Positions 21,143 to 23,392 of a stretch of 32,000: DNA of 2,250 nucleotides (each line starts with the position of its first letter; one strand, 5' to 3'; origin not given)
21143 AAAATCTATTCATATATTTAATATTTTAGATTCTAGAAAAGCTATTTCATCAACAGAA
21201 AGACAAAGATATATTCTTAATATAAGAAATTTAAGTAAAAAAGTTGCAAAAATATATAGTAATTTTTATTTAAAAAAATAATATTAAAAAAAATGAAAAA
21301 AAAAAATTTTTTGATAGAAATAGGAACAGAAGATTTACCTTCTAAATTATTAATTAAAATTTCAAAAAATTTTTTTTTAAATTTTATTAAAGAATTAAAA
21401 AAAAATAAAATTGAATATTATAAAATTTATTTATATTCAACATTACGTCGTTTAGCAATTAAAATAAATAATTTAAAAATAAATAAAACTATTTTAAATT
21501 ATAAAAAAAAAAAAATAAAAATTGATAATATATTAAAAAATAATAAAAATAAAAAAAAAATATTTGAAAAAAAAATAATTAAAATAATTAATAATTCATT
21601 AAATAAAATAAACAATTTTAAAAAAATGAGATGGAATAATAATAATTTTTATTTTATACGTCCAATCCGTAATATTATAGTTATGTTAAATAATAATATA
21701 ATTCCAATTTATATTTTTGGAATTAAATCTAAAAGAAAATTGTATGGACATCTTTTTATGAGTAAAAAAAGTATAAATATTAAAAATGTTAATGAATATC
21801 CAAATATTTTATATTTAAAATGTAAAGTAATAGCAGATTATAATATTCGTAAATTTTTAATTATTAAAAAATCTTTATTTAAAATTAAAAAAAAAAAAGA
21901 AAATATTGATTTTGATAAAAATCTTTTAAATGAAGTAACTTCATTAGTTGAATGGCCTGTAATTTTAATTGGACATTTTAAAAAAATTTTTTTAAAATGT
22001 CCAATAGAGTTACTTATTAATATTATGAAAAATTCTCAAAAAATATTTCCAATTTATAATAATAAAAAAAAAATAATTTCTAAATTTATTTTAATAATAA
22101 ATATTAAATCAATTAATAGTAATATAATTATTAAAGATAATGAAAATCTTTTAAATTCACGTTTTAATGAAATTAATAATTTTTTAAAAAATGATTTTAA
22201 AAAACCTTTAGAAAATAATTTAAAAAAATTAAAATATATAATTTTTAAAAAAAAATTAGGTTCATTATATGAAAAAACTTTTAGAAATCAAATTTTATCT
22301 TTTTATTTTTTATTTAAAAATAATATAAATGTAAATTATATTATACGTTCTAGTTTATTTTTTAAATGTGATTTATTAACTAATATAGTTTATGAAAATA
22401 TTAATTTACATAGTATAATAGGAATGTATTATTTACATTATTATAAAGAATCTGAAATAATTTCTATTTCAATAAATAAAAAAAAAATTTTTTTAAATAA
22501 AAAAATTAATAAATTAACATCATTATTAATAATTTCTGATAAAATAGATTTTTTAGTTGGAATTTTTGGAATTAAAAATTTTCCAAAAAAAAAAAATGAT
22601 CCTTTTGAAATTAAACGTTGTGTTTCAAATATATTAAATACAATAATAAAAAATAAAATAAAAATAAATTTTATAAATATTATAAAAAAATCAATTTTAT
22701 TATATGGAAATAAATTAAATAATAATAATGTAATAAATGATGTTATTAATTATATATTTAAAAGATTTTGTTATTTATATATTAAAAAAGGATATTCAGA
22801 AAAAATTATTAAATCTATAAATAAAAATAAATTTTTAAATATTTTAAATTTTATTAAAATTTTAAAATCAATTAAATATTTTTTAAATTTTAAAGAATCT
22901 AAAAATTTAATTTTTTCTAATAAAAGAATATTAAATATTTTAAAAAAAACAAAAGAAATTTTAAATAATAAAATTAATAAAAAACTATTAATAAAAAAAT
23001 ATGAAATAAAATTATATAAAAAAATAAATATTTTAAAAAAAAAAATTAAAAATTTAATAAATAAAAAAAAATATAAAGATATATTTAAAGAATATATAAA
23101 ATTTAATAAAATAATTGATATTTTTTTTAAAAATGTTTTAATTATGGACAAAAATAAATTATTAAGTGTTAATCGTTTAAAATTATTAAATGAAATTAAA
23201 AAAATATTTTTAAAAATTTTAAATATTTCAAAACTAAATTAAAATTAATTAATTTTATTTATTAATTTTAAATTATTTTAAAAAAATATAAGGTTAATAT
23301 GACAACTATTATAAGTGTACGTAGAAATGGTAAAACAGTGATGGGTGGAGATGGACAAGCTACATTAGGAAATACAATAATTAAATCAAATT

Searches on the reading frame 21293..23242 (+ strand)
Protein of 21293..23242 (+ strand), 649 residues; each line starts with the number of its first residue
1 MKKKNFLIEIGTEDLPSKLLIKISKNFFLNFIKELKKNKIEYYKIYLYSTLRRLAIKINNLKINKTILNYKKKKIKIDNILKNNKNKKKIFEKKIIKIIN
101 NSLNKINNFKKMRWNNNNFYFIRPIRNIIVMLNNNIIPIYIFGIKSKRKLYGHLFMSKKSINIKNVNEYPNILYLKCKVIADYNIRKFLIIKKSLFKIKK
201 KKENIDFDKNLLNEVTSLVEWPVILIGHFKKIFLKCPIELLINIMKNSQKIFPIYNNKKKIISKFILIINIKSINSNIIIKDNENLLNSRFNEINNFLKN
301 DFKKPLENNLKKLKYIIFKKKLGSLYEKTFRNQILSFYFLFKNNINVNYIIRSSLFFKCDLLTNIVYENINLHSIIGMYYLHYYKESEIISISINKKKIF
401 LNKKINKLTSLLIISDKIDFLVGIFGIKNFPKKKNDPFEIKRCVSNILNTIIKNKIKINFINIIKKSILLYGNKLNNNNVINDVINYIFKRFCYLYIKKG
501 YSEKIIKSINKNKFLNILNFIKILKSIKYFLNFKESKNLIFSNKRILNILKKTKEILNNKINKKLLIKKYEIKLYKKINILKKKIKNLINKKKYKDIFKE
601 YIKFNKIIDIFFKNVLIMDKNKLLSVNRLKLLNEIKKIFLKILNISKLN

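Call 51: search_protein_families(library=pfam, proteins=[window:21293-23242:+], max_evalue=0.01)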
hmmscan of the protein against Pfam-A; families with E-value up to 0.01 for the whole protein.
window:21293-23242:+ (649 aa): 2 families
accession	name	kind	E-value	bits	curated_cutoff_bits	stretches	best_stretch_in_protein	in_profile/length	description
PF02092.22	tRNA_synt_2f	-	4e-108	363.1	29.2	2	76-509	106-534/536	Glycyl-tRNA synthetase beta subunit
PF05746.21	DALR_1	-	7.8e-09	36.1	22.3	1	543-645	5-108/117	DALR anticodon binding domain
